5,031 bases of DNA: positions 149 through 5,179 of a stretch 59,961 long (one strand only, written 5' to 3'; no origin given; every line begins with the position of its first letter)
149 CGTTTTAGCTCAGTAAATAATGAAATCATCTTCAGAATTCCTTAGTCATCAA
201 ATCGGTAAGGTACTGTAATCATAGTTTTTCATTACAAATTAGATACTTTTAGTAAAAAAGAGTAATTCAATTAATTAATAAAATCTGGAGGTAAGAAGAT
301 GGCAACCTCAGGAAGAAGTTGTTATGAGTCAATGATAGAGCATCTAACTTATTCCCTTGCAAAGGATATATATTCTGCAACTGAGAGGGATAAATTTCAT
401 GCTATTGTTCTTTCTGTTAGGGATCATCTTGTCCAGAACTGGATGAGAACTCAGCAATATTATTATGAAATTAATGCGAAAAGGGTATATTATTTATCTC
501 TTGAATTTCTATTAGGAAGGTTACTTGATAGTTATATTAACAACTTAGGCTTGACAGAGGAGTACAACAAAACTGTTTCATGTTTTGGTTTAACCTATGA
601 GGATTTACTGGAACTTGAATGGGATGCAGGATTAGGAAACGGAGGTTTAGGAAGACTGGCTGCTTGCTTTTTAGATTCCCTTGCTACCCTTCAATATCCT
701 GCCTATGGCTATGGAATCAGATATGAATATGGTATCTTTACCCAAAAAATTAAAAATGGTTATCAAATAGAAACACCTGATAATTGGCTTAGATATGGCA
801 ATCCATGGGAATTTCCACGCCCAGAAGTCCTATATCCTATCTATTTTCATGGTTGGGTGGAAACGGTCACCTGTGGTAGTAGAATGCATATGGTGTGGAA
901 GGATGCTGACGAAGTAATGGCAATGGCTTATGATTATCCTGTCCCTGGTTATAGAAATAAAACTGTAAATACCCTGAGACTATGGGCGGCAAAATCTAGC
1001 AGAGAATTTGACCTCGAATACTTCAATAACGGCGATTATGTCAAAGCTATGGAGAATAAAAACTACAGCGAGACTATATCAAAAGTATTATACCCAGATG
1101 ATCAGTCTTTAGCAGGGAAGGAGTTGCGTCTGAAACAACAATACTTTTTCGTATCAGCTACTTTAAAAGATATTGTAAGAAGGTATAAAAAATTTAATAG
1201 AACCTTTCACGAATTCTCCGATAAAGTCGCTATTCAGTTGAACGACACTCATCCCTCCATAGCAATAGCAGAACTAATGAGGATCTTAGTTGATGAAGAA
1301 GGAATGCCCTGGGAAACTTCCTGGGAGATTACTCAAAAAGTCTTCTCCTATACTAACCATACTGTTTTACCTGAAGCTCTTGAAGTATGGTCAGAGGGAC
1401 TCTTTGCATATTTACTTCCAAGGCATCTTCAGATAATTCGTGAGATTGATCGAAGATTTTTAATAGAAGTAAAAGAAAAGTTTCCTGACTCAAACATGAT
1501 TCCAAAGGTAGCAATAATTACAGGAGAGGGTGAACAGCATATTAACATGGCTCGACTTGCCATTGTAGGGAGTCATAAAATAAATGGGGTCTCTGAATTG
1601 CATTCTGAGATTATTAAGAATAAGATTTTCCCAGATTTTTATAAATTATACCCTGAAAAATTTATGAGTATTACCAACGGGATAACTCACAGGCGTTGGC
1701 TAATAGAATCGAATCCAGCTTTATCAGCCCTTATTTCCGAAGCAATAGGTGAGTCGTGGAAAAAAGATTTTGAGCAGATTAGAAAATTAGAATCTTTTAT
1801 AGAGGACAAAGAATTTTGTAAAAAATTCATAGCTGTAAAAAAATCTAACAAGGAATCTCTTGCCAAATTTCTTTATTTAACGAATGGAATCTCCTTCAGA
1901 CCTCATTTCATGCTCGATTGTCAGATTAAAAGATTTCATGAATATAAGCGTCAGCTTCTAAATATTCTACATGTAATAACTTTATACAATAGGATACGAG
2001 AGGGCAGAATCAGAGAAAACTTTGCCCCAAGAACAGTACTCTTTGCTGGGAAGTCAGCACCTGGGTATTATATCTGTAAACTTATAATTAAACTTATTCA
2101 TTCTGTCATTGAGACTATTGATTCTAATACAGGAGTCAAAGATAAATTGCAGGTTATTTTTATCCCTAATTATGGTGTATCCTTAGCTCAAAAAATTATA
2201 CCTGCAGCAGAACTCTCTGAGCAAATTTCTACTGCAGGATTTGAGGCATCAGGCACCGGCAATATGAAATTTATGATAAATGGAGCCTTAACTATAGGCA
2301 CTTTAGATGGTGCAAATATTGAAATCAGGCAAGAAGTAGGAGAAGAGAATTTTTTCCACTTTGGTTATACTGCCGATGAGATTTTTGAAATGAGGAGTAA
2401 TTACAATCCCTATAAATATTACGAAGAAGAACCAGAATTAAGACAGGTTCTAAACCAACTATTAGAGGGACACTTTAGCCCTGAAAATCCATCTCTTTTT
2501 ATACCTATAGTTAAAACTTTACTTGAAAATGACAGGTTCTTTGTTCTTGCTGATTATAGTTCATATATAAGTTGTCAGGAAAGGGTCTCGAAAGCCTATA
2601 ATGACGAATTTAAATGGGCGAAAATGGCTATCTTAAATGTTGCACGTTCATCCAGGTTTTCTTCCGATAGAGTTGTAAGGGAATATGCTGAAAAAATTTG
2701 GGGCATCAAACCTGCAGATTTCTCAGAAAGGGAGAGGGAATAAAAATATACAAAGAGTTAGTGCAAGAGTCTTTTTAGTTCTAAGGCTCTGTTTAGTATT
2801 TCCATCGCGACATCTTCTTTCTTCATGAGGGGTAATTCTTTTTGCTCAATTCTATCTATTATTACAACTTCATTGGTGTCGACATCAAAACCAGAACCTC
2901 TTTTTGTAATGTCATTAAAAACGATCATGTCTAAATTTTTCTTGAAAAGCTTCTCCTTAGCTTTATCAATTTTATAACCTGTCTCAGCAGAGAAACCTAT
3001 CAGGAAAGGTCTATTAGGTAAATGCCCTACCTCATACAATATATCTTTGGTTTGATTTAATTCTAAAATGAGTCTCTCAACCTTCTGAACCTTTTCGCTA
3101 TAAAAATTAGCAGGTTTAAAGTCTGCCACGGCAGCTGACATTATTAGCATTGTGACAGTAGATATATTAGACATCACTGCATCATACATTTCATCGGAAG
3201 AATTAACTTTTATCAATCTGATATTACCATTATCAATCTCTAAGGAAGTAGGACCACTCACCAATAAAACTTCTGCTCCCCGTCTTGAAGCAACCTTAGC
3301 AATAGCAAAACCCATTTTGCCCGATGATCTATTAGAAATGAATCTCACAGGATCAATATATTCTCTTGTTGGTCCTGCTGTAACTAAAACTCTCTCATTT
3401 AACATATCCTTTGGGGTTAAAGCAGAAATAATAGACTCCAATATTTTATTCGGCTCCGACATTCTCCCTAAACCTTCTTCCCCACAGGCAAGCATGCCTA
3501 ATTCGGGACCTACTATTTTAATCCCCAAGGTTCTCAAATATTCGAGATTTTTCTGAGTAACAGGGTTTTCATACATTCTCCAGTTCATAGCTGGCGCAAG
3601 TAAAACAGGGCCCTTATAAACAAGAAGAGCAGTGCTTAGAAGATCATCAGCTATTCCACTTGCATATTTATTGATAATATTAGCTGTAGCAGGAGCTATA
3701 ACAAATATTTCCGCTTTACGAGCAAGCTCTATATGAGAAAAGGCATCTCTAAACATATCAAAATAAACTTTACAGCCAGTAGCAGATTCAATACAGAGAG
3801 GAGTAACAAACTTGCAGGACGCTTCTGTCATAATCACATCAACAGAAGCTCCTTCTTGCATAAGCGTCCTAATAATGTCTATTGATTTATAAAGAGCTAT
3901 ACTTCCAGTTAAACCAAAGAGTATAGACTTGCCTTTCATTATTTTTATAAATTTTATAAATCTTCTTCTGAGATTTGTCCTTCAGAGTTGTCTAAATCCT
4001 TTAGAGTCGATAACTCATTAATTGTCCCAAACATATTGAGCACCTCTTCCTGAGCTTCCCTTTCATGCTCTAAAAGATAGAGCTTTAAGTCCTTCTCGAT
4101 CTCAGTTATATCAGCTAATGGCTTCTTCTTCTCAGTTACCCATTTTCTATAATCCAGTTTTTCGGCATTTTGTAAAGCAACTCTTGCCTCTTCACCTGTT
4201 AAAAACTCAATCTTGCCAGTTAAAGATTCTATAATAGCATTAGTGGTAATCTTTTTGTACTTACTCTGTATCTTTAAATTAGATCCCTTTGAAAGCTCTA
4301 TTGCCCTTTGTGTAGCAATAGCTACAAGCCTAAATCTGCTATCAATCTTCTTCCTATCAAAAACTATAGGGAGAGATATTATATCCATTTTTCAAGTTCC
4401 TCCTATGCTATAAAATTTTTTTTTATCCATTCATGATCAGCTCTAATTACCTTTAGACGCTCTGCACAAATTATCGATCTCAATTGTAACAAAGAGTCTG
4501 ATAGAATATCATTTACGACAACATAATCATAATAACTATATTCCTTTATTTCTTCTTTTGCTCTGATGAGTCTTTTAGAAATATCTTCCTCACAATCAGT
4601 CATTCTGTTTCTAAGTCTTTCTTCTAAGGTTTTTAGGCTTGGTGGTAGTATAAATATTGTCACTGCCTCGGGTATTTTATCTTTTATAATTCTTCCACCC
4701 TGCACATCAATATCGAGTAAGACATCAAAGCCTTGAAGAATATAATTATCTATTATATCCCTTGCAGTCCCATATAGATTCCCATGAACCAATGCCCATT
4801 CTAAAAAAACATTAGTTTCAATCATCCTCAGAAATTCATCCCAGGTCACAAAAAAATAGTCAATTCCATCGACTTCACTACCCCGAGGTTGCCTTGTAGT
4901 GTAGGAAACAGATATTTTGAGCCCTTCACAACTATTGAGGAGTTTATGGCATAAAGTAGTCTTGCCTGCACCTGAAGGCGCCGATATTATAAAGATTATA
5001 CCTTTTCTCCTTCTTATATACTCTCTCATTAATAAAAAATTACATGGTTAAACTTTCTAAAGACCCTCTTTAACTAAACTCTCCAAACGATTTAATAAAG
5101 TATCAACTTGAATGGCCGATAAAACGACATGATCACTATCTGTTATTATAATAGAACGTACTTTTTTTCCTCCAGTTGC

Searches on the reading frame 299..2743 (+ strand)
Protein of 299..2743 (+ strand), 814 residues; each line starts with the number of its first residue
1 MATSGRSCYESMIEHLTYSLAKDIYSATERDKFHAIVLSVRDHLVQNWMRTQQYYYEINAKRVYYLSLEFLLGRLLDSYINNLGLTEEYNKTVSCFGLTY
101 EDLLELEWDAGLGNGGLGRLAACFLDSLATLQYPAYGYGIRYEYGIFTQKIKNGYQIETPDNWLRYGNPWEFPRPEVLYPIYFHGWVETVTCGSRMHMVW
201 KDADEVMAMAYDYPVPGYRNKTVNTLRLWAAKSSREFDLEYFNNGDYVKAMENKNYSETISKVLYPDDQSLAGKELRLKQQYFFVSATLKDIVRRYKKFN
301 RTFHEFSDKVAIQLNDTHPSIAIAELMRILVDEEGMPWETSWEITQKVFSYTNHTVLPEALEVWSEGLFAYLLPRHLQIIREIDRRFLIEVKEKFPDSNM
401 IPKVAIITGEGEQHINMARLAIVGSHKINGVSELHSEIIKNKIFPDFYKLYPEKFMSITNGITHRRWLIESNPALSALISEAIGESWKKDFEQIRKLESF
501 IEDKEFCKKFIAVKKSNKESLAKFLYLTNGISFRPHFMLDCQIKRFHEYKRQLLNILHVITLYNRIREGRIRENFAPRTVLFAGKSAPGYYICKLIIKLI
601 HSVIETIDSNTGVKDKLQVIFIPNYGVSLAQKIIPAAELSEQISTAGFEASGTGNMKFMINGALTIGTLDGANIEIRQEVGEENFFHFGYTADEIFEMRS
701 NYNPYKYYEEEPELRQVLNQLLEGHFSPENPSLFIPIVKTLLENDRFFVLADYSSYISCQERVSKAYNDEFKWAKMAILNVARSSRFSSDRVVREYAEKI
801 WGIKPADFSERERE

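Call 12: search_protein_families(library=pfam, proteins=[window:299-2743:+], max_evalue=0.001)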
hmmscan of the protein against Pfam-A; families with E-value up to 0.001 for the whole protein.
window:299-2743:+ (814 aa): 1 family
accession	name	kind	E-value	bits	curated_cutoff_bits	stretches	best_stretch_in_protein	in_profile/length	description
PF00343.26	Phosphorylase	-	0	1075.9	27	1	96-803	4-713/713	Carbohydrate phosphorylase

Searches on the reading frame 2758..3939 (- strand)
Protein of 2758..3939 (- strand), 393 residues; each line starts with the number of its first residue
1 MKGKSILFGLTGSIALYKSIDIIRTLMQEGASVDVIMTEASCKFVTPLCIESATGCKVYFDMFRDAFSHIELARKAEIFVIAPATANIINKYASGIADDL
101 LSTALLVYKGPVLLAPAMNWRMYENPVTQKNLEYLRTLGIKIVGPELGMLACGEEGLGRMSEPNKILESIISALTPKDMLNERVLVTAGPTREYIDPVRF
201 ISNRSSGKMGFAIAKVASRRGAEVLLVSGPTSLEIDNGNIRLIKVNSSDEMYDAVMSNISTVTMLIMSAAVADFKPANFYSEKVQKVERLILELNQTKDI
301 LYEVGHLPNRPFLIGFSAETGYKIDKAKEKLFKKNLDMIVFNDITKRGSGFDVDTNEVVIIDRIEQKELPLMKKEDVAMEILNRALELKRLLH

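Call 12: search_protein_families(library=pfam, proteins=[window:2758-3939:-], max_evalue=0.001)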
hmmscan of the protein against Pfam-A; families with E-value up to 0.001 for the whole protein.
window:2758-3939:- (393 aa): 2 families
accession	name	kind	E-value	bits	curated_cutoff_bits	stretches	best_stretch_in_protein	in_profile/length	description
PF04127.22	DFP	-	2.2e-66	223.6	22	1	181-361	3-186/186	DNA/pantothenate metabolism flavoprotein C-terminal domain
PF02441.25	Flavoprotein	-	3.3e-33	115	22.7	1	4-173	1-161/162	Flavoprotein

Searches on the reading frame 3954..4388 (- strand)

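Call 12: search_protein_families(library=pfam, proteins=[window:3954-4388:-], max_evalue=0.001)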
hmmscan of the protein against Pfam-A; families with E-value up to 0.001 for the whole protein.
window:3954-4388:- (144 aa): 1 family
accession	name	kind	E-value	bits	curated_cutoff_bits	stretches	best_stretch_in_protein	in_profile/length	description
PF01192.27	RNA_pol_Rpb6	-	7.6e-07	29.5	26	1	13-62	4-53/53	RNA polymerase Rpb6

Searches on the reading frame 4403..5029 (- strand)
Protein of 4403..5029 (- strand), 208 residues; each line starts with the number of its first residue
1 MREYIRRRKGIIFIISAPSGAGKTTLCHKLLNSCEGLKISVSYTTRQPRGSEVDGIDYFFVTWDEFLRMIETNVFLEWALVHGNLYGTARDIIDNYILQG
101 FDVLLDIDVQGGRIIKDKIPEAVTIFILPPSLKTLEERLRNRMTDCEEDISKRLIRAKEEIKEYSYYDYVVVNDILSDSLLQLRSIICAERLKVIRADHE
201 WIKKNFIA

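Call 12: search_protein_families(library=pfam, proteins=[window:4403-5029:-], max_evalue=0.001)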
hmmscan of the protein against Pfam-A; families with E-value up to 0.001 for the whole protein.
window:4403-5029:- (208 aa): 1 family
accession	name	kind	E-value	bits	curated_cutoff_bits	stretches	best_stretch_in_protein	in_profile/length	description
PF00625.27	Guanylate_kin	-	2.4e-47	161.4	25.2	1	13-189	5-181/182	Guanylate kinase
